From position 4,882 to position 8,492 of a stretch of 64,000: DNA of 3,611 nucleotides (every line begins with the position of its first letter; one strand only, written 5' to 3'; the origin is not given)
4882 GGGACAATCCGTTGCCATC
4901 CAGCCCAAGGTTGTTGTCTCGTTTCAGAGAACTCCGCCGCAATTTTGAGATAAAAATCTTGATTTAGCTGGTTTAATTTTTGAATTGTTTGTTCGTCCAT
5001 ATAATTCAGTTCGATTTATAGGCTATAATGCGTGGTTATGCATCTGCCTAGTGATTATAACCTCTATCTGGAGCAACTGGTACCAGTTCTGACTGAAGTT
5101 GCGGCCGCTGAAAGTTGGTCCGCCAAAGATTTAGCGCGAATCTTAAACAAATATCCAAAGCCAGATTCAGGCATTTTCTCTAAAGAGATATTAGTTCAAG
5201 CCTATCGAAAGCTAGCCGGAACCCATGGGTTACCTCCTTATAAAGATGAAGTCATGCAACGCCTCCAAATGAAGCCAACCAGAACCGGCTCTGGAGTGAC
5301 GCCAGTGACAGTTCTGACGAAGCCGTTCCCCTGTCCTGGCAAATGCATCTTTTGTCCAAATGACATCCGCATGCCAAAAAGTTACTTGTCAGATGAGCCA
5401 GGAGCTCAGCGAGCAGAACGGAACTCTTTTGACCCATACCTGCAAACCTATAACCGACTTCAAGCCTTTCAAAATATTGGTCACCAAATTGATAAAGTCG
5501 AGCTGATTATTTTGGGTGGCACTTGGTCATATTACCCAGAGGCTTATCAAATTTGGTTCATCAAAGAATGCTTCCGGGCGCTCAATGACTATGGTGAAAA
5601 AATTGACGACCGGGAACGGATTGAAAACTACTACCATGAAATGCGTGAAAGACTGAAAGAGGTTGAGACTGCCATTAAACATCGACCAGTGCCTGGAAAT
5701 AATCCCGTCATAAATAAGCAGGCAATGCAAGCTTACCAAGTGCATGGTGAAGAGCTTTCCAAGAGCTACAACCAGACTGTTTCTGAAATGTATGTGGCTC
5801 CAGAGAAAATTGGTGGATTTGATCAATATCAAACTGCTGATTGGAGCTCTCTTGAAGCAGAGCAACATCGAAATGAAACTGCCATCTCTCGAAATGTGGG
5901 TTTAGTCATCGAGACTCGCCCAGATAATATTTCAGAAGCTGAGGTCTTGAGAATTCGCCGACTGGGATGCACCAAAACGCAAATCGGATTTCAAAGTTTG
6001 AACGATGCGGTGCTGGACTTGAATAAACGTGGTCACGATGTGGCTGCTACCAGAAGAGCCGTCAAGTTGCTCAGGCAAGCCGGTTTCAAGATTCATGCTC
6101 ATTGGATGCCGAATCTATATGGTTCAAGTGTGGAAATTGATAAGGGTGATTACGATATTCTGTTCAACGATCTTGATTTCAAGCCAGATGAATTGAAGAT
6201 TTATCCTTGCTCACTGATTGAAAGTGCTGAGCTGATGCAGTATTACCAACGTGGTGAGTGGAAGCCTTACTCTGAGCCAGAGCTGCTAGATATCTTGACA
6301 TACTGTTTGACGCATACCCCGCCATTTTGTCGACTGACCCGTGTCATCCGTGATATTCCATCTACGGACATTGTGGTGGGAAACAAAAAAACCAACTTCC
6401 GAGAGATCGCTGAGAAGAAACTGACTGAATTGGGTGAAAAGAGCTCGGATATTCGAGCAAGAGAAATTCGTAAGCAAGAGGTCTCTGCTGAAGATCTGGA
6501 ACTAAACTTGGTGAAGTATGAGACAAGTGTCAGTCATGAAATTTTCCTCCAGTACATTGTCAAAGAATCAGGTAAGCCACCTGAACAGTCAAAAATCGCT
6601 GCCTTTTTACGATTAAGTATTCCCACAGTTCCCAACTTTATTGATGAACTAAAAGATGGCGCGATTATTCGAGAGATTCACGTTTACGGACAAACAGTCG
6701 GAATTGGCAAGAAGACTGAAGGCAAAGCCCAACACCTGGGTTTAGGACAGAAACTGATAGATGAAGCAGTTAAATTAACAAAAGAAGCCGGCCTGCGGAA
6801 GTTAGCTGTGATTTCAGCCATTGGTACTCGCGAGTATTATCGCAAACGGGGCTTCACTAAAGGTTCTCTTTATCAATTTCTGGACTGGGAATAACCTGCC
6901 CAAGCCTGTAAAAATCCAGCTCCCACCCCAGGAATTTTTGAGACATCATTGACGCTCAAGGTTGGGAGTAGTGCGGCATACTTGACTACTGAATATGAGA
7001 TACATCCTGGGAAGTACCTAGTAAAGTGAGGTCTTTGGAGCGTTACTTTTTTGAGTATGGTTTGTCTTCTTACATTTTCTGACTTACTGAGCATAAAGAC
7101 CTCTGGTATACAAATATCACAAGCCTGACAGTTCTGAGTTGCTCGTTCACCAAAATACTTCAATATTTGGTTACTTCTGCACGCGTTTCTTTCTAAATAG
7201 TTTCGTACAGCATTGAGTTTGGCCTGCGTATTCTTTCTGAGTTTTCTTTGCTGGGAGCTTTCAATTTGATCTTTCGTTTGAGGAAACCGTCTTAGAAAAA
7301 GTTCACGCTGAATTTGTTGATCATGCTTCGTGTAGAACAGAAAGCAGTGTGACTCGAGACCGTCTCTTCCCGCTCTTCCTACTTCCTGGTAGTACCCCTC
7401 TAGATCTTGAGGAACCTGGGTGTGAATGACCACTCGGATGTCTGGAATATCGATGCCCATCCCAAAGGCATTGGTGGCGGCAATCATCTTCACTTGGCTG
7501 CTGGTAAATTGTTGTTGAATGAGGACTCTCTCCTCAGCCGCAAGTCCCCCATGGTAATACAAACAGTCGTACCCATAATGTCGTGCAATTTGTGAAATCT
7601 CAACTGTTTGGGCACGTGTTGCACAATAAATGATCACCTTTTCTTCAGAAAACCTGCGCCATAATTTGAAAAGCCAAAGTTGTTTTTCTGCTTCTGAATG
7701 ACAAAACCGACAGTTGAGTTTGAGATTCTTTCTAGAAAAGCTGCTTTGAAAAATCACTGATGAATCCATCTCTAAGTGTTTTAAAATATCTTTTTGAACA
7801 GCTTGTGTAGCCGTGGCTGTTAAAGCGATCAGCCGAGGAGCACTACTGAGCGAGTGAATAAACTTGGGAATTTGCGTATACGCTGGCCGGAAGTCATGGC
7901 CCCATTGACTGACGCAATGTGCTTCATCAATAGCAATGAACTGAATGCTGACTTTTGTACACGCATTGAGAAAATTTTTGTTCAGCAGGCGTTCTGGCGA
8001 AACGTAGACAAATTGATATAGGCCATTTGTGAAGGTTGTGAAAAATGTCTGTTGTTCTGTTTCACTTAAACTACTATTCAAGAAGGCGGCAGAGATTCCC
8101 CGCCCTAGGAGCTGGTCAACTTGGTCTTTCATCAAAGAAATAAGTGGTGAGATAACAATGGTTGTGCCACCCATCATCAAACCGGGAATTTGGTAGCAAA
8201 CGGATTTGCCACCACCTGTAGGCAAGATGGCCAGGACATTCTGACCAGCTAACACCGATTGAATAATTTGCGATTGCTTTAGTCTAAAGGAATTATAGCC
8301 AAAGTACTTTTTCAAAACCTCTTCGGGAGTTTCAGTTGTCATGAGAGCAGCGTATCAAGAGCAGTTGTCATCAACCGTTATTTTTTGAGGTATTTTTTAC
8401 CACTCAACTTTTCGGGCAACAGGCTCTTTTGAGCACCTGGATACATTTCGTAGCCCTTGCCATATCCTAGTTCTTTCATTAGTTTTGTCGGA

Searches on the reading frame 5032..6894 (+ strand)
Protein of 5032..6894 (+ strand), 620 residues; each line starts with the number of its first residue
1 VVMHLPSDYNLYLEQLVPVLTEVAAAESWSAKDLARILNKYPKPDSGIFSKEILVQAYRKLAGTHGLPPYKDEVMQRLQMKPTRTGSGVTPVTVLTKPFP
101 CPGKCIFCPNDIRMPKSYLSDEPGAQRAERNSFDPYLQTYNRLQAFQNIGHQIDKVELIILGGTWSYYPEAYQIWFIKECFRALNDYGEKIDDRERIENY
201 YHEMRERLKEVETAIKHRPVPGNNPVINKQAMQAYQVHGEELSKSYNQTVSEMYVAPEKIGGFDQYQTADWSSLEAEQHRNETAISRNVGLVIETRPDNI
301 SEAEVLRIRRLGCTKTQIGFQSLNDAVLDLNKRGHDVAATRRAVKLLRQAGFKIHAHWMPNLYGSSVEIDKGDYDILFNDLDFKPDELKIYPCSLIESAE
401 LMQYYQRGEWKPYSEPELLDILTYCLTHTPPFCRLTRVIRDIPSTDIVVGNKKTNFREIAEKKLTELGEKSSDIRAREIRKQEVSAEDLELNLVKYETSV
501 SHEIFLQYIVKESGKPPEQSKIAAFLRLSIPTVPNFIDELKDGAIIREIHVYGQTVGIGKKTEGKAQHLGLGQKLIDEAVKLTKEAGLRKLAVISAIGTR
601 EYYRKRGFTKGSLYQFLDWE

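Call 22: search_protein_families(library=ncbifam, proteins=[window:5032-6894:+], max_evalue=1e-10)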
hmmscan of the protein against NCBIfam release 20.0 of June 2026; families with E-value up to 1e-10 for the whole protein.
window:5032-6894:+ (620 aa): 2 families
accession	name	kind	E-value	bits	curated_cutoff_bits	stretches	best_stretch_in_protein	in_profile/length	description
TIGR01211.1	ELP3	subfamily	9.7e-142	473.1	350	1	70-614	47-517/522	tRNA uridine(34) 5-carboxymethylaminomethyl modification radical SAM/GNAT enzyme Elp3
TIGR01212.1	TIGR01212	equivalog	9.3e-15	54.5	180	1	268-459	87-281/302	tRNA modification radical SAM protein MnmL/YtqA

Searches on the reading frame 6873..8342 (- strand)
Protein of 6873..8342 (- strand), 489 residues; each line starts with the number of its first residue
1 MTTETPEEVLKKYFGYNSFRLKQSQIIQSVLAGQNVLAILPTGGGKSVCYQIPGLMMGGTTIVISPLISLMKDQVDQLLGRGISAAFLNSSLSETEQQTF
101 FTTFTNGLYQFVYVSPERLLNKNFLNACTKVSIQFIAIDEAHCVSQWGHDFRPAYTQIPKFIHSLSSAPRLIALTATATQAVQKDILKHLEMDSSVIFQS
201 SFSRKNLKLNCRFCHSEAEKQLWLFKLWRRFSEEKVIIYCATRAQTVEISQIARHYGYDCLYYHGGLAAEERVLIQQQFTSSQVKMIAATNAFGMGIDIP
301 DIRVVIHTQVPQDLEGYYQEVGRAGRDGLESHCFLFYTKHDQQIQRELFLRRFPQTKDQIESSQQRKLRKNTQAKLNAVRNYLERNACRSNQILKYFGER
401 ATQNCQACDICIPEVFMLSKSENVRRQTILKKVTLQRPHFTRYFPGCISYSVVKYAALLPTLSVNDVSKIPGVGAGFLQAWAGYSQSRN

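Call 22: search_protein_families(library=ncbifam, proteins=[window:6873-8342:-], max_evalue=1e-10)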
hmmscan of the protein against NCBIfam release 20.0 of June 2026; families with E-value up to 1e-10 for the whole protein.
window:6873-8342:- (489 aa): 15 families
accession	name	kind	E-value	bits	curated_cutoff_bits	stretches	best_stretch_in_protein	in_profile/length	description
TIGR01389.1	recQ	equivalog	2.6e-148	495.1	640.2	1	8-423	3-404/591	DNA helicase RecQ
TIGR00614.1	recQ_fam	subfamily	6.1e-127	424.2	219.8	1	8-414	1-403/470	RecQ family ATP-dependent DNA helicase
NF008279.0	PRK11057.1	equivalog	7.1e-118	394.6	1015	1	4-413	11-405/608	ATP-dependent DNA helicase RecQ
NF041063.1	DpdF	equivalog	2.5e-64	218.2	550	1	8-348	129-493/813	protein DpdF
NF053631.1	RNA_helic_CshA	equivalog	1.9e-22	79.7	646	1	14-387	17-387/434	degradosome RNA helicase CshA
NF008744.0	PRK11776.1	equivalog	4.7e-20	71.6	524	1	14-379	22-384/460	ATP-dependent RNA helicase DbpA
NF008394.0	PRK11192.1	equivalog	4.8e-20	71.8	507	1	205-347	219-361/441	ATP-dependent RNA helicase SrmB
TIGR03817.1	DECH_helic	hypoth_equivalog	1.5e-14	53.3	874.1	0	247-335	293-381/742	helicase/secretion neighborhood putative DEAH-box helicase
NF053711.1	RNA_heli_RhlE1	exception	5.5e-14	51.7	750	0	114-331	130-342/434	RNA helicase RhlE1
NF053636.1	DDHlcsCsdAPsy1082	equivalog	6.1e-14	51.4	890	1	221-330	231-340/512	DEAD/DEAH box helicase CsdA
NF002340.1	PRK01297.1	equivalog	1.2e-13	50.7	564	1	113-341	132-357/372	ATP-dependent RNA helicase RhlB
NF008642.0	PRK11634.1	equivalog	9e-13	47.5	989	0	173-376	185-387/628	DEAD/DEAH family ATP-dependent RNA helicase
NF003419.0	PRK04837.1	equivalog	3.3e-12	45.9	588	1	131-333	157-356/424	ATP-dependent RNA helicase RhlB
TIGR04121.1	DEXH_lig_assoc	equivalog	1.2e-11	43.1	850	0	13-326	6-345/804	ligase-associated DNA damage response DEXH box helicase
NF002654.0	PRK02362.1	equivalog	1.7e-11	43.2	887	0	178-363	231-418/739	ATP-dependent DNA helicase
